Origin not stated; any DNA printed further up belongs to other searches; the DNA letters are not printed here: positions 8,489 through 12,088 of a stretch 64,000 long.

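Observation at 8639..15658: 2339-aa tetrabrachion-like surface protein with an exceptionally long glycosylated coiled-coil stalk, next to the Ced-like operon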

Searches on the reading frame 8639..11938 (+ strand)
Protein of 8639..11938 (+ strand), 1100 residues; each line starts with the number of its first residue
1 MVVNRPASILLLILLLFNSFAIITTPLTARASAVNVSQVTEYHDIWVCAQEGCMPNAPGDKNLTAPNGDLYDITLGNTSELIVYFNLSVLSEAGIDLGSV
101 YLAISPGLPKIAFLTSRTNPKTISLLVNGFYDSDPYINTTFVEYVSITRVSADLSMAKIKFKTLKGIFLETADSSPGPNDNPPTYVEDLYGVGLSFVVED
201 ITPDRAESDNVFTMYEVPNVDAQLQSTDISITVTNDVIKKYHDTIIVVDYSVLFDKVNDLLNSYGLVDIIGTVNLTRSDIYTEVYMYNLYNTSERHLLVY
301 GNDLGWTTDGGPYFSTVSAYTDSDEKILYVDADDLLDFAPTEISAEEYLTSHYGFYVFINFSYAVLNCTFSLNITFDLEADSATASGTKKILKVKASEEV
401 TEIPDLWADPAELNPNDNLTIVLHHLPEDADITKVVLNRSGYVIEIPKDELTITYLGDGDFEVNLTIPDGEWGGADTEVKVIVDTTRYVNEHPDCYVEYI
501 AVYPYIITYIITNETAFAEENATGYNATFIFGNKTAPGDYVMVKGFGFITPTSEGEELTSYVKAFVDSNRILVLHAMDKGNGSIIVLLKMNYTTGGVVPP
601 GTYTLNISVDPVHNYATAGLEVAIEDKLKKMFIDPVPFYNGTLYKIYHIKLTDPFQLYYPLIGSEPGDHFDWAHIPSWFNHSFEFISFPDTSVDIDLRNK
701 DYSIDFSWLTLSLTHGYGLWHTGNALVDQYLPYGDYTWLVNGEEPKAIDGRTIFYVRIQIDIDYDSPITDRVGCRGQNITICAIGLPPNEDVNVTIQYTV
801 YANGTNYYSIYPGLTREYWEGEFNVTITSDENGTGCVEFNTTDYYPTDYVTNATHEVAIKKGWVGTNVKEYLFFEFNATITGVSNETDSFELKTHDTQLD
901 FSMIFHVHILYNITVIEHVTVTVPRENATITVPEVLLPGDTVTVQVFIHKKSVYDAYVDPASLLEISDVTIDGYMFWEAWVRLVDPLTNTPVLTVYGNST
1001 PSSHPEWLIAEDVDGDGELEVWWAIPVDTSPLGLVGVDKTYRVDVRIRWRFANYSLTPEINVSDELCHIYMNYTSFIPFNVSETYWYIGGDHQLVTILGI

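Call 35: search_protein_representatives(protein=window:8639-11938:+)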
Query: 1100 residues. Proteins with E-value up to 0.001 (for the whole library): 14; up to 1e-10: 13; up to 1e-30: 10. The best 14 are listed.
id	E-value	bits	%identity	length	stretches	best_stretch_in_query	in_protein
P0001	0.0e+00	2519.0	100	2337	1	3-1100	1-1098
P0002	1.2e-233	794.6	45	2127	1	8-1100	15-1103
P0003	2.9e-82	293.4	34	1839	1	204-1100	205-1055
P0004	4.2e-82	292.8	33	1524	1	262-1100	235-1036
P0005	1.7e-77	277.6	33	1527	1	227-1100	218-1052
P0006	1.2e-75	271.5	34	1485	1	241-1100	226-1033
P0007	1.1e-74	268.3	33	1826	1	204-1100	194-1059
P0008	1.8e-73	264.2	30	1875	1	271-1099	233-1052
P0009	8.8e-67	242.1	30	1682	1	168-1100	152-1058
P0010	3.0e-45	170.8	31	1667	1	202-1100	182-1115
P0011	8.0e-25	103.1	30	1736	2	619-1100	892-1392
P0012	4.4e-17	77.5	41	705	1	911-1099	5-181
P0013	2.7e-13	64.9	34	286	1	589-849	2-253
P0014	1.3e-04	36.2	34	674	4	22-74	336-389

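Call 37: find_encoding_contigs(protein=P0002, flank=10000, max_places=4)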
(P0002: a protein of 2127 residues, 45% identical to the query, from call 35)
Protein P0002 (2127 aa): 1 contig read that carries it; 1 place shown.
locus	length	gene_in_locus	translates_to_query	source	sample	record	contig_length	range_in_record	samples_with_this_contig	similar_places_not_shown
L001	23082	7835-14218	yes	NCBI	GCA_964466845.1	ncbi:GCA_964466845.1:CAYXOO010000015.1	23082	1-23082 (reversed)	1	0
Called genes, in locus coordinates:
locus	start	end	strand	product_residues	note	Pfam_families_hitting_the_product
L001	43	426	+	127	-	-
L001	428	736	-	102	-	-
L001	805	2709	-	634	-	PF19044:P-loop_TraG (faint), PF01935:DUF87, PF12846:AAA_10 (faint), PF13401:AAA_22 (faint)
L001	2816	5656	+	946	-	PF04851:ResIII (weak), PF00270:DEAD, PF00271:Helicase_C, PF19306:WHD_Lhr, PF08494:DEAD_assoc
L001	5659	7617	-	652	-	PF01507:PAPS_reduct, PF13484:Fer4_16 (faint)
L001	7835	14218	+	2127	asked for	PF04513:Baculo_PEP_C (faint), PF01442:Apolipoprotein (weak)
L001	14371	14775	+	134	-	-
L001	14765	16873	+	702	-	-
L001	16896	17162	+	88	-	PF27251:CedA1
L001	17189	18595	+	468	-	PF27251:CedA1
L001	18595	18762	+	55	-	-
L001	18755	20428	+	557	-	PF01580:FtsK_SpoIIIE (weak), PF01935:DUF87, PF05872:HerA_C, PF12846:AAA_10 (faint)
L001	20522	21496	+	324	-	PF02598:Methyltrn_RNA_3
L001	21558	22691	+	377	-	PF00297:Ribosomal_L3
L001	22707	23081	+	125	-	?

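Call 38: find_encoding_contigs(protein=P0004, flank=10000, max_places=4)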
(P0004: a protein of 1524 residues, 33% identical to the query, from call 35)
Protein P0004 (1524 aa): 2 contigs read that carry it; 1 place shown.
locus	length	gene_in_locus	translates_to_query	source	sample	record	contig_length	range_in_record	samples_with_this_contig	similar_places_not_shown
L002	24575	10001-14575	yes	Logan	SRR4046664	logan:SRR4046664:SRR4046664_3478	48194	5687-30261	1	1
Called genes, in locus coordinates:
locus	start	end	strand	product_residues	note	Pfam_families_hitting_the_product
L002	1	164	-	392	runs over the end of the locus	PF01855:POR_N, PF17147:PFOR_II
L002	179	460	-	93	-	PF13183:Fer4_8 (faint), PF13534:Fer4_17 (faint), PF13237:Fer4_10 (weak), PF14697:Fer4_21, PF12838:Fer4_7, PF13187:Fer4_9 (weak), PF00037:Fer4, PF12837:Fer4_6 (weak), +4 more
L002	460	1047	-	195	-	PF01558:POR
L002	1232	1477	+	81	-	-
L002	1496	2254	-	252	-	PF00705:PCNA_N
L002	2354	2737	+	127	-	-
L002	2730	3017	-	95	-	PF12136:RNA_pol_Rpo13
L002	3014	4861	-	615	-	PF01935:DUF87, PF19044:P-loop_TraG (weak), PF12846:AAA_10 (faint)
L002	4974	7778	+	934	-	PF00270:DEAD, PF04851:ResIII, PF00271:Helicase_C, PF19306:WHD_Lhr, PF08494:DEAD_assoc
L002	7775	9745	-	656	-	PF01507:PAPS_reduct, PF13183:Fer4_8 (faint), PF14697:Fer4_21 (weak)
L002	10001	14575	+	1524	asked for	PF01442:Apolipoprotein (faint), PF11401:Tetrabrachion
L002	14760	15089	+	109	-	-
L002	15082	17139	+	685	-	-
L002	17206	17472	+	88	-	PF27251:CedA1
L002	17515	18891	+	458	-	PF27251:CedA1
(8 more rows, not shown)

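Call 39: search_solved_structures(query=P0004, max_evalue=0.001)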
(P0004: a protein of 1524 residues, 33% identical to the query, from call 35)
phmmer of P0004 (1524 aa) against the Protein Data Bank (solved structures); distinct sequences matched with E-value up to 0.001: 12.
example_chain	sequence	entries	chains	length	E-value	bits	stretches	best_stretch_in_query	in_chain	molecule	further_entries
9fm2_B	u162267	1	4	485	2.8e-24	88.2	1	1233-1289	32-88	Neuraminidase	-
1ybk_A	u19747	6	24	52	8.8e-23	83.2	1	1237-1287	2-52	tetrabrachion | Right Handed Coiled Coil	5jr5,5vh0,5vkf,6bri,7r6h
1fe6_A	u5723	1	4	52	1.2e-22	82.8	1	1237-1286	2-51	TETRABRACHION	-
8g30_M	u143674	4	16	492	4.3e-22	80.9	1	1236-1290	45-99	Neuraminidase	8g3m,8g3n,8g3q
9nj2_A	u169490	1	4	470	1e-21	79.7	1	1236-1286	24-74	Neuraminidase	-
8g3o_G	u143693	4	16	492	1.4e-21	79.2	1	1236-1286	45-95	Neuraminidase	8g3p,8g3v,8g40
8g3z_A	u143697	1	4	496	1.4e-21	79.2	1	1236-1286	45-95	Neuraminidase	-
8g3r_E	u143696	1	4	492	1.4e-21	79.2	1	1236-1286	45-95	Neuraminidase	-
9gqt_A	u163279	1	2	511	1.6e-21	79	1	1237-1287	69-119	Neuraminidase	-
9gqq_A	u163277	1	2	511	1.6e-21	79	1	1237-1287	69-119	Neuraminidase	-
9gqx_A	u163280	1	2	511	1.6e-21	79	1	1237-1287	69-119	Neuraminidase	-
6crd_A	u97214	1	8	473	2e-21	78.7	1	1237-1289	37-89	Tetrabrachion,Neuraminidase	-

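Call 41: find_encoding_contigs(protein=P0003, flank=10000, max_places=2)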
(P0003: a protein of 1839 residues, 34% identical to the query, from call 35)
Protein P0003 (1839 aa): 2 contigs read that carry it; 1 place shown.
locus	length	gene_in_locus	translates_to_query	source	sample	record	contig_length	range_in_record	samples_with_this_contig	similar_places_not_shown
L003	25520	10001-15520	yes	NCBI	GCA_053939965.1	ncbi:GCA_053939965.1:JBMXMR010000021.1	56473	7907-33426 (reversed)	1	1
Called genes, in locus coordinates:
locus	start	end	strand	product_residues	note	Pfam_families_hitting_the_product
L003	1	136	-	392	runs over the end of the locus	PF01855:POR_N, PF17147:PFOR_II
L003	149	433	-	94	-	PF13183:Fer4_8 (faint), PF12837:Fer4_6 (weak), PF13237:Fer4_10 (weak), PF14697:Fer4_21, PF12838:Fer4_7, PF13187:Fer4_9 (weak), PF00037:Fer4, PF12837:Fer4_6 (weak), +4 more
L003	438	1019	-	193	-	PF01558:POR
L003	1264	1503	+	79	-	-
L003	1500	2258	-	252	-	PF00705:PCNA_N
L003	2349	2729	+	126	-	-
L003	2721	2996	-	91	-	-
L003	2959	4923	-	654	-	PF01935:DUF87, PF12846:AAA_10 (faint), PF19044:P-loop_TraG (faint)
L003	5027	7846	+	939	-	PF00270:DEAD, PF04851:ResIII, PF00271:Helicase_C, PF19306:WHD_Lhr, PF08494:DEAD_assoc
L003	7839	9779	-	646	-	PF01507:PAPS_reduct, PF13187:Fer4_9 (weak), PF13237:Fer4_10 (faint), PF14697:Fer4_21 (weak)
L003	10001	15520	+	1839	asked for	PF04513:Baculo_PEP_C (faint), PF01442:Apolipoprotein (faint), PF11401:Tetrabrachion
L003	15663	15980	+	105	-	-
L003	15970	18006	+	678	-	-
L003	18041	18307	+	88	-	PF27251:CedA1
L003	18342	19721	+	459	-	PF27251:CedA1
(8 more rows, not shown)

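Call 42: find_encoding_contigs(protein=P0008, flank=10000, max_places=2)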
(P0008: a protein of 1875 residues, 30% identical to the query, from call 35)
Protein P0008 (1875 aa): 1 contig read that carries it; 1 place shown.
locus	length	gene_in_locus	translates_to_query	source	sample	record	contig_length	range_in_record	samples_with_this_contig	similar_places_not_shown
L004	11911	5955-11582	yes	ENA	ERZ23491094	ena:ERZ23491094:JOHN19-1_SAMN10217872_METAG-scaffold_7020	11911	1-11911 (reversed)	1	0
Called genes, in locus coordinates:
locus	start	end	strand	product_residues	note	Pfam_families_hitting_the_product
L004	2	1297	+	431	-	?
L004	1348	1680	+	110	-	-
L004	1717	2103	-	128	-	-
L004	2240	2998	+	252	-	PF00705:PCNA_N, PF02747:PCNA_C (faint)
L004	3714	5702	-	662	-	PF01507:PAPS_reduct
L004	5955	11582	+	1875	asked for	PF01442:Apolipoprotein (faint)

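Call 43: find_encoding_contigs(protein=P0010, flank=10000, max_places=2)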
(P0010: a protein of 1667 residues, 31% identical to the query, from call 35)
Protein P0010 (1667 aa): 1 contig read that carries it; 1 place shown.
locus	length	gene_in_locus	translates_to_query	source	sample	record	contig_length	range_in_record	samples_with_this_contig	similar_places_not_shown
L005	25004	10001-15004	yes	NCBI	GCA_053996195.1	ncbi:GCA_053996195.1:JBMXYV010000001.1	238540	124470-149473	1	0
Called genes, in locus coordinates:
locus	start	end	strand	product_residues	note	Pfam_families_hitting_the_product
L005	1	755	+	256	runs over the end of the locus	PF01904:DUF72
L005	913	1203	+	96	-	-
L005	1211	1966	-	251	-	PF00705:PCNA_N, PF02747:PCNA_C (weak)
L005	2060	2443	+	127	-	-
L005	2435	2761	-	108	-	-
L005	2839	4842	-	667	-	PF01935:DUF87, PF05872:HerA_C (faint), PF13401:AAA_22 (faint)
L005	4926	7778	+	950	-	PF04851:ResIII (weak), PF00270:DEAD, PF00271:Helicase_C, PF19306:WHD_Lhr, PF08494:DEAD_assoc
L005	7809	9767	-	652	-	PF01507:PAPS_reduct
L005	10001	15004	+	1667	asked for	PF04513:Baculo_PEP_C (faint), PF28217:FAM81B (faint), PF01442:Apolipoprotein (weak)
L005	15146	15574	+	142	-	-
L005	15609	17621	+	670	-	-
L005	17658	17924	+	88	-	PF27251:CedA1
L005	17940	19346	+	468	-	PF27251:CedA1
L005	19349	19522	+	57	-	-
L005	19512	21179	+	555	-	PF01580:FtsK_SpoIIIE (weak), PF01935:DUF87, PF05872:HerA_C, PF12846:AAA_10 (faint), PF12696:TraG-D_C (faint)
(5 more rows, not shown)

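Call 44: find_encoding_contigs(protein=P0011, flank=10000, max_places=2)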
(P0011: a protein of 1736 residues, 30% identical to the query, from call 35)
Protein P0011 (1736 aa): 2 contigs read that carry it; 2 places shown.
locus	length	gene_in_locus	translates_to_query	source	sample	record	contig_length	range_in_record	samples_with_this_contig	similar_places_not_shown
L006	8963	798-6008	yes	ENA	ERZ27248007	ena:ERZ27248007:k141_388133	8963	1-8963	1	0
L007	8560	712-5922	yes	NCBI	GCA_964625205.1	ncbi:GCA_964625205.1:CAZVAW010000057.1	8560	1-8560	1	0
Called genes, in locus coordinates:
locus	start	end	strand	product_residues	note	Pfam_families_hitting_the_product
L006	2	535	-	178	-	?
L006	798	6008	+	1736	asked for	PF00092:VWA, PF13519:VWA_2, PF13768:VWA_3 (weak)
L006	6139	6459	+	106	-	-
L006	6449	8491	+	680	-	-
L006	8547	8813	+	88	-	PF27251:CedA1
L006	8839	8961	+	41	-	?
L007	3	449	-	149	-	?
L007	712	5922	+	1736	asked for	PF00092:VWA, PF13519:VWA_2, PF13768:VWA_3 (weak)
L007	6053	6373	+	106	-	-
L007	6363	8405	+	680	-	-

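Call 58: find_related_loci(query=A1, collection=genome_contigs, flank=10000)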
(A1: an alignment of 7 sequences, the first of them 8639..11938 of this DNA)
Query A1 (1100 aa) in genome_contigs; peptide patterns used: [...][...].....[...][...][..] (x = any residue, [..] = any of these).
46 stretches matched a pattern; 5 encode a relative of the query (tblastn E <= 1e-3); 5 distinct loci.
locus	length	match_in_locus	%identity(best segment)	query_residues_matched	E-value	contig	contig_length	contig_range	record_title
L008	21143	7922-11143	43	23-1100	0e+0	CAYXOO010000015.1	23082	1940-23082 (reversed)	MAG TPA_asm: uncultured Desulfurococcaceae archaeon isolate SRP141559_co1_255 genome assembly, contig: NODE_990_length_2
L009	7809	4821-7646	28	203-1100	5e-64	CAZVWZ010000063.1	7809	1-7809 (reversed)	MAG TPA_asm: uncultured Desulfurococcaceae archaeon isolate binchicken_co6_445 genome assembly, contig: NODE_12053_lengt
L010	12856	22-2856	26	203-1100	1e-50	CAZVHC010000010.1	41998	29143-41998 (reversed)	MAG TPA_asm: uncultured Desulfurococcaceae archaeon isolate SRP141559_co1_74 genome assembly, contig: NODE_286_length_41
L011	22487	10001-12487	29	204-1099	3e-74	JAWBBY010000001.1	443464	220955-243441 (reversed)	MAG: Desulfurococcaceae archaeon isolate GMQP_201705_bins_42 GMQP_201705_bins_42_scaffold_1, whole genome shotgun sequen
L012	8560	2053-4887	26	406-1100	2e-26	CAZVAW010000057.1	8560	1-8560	MAG TPA_asm: uncultured Desulfurococcaceae archaeon isolate SRP141559_co1_79 genome assembly, contig: NODE_5039_length_8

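Call 81: predict_structure(alignment_id=A1)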
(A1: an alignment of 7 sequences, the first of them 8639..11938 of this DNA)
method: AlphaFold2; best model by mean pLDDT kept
length: 1100 residues; sequences in the alignment: 7
mean_pLDDT: 73.6   pTM: 0.45
mean pLDDT of the five models: 73.6, 72.8, 69.5, 64.9, 60.0
residues with pLDDT >= 90: 158; 70-90: 534; 50-70: 299; < 50: 109
segments of 3 or more residues with pLDDT < 50: 1-29, 31-42, 55-70, 114-135, 172-182, 339-341, 805-814
pLDDT, mean of each block of 10 residues (from residue 1): 33 38 37 41 59 44 31 60 68 58 57 45 38 47 63 65 62 43 60 65 60 67 77 76 75 74 58 60 79 73 71 63 63 55 61 82 62 76 81 81 60 82 80 86 85 84 87 86 81 80 89 69 80 92 91 89 92 92 92 89 92 83 90 87 84 83 75 88 85 90 91 90 89 92 79 90 71 81 91 90 55 61 91 90 81 73 65 84 84 77 84 68 84 78 86 77 78 69 82 76 71 80 78 65 85 59 80 68 80 74
secondary structure, 60 per line:
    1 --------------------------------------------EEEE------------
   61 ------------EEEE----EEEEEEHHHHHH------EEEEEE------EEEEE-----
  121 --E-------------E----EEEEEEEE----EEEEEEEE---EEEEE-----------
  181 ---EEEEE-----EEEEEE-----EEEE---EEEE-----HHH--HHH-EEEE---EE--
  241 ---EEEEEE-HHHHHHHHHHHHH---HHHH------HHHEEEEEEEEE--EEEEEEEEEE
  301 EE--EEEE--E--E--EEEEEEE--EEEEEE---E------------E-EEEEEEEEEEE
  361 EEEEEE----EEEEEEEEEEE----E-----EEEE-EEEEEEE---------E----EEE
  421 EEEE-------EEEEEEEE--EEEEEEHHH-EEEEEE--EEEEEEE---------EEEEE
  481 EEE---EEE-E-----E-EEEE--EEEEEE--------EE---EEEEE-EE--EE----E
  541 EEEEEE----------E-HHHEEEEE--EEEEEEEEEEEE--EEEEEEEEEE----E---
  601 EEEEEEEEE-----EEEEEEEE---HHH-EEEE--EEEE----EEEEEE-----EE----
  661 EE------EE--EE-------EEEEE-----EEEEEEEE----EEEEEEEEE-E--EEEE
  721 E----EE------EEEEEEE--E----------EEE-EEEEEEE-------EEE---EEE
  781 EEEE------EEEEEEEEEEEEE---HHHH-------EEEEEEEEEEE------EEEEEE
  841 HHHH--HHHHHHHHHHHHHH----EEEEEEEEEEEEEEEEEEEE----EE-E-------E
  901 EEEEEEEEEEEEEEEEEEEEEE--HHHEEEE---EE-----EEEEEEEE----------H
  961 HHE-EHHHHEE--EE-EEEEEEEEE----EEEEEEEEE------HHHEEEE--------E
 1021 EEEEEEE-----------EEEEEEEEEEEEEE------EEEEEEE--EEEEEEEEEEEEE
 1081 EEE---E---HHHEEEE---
elements in order (helices of 4 or more, strands of 3 or more residues): E45-48 E73-76 E81-86 H87-92 E99-104 E111-115 E142-149 E154-161 E165-169 E184-188 E194-199 E205-208 E212-215 E230-233 E244-249 H251-263 H267-270 E280-288 E291-302 E305-308 E317-323 E326-331 E350-366 E371-381 E392-395 E397-403 E418-424 E432-439 E442-447 E452-457 E460-466 E476-483 E487-489 E499-502 E505-510 E524-528 E540-546 E562-566 E569-580 E583-592 E601-609 E615-622 E630-633 E636-639 E644-649 E682-686 E692-699 E704-712 E717-721 E734-740 E754-756 E758-764 E772-774 E778-784 E791-803 H807-810 E818-828 E835-840 H841-844 H847-860 E865-884 E900-922 E928-931 E942-949 H966-969 E977-985 E990-998 E1008-1011 E1020-1027 E1039-1052 E1059-1065 E1068-1083 E1094-1097
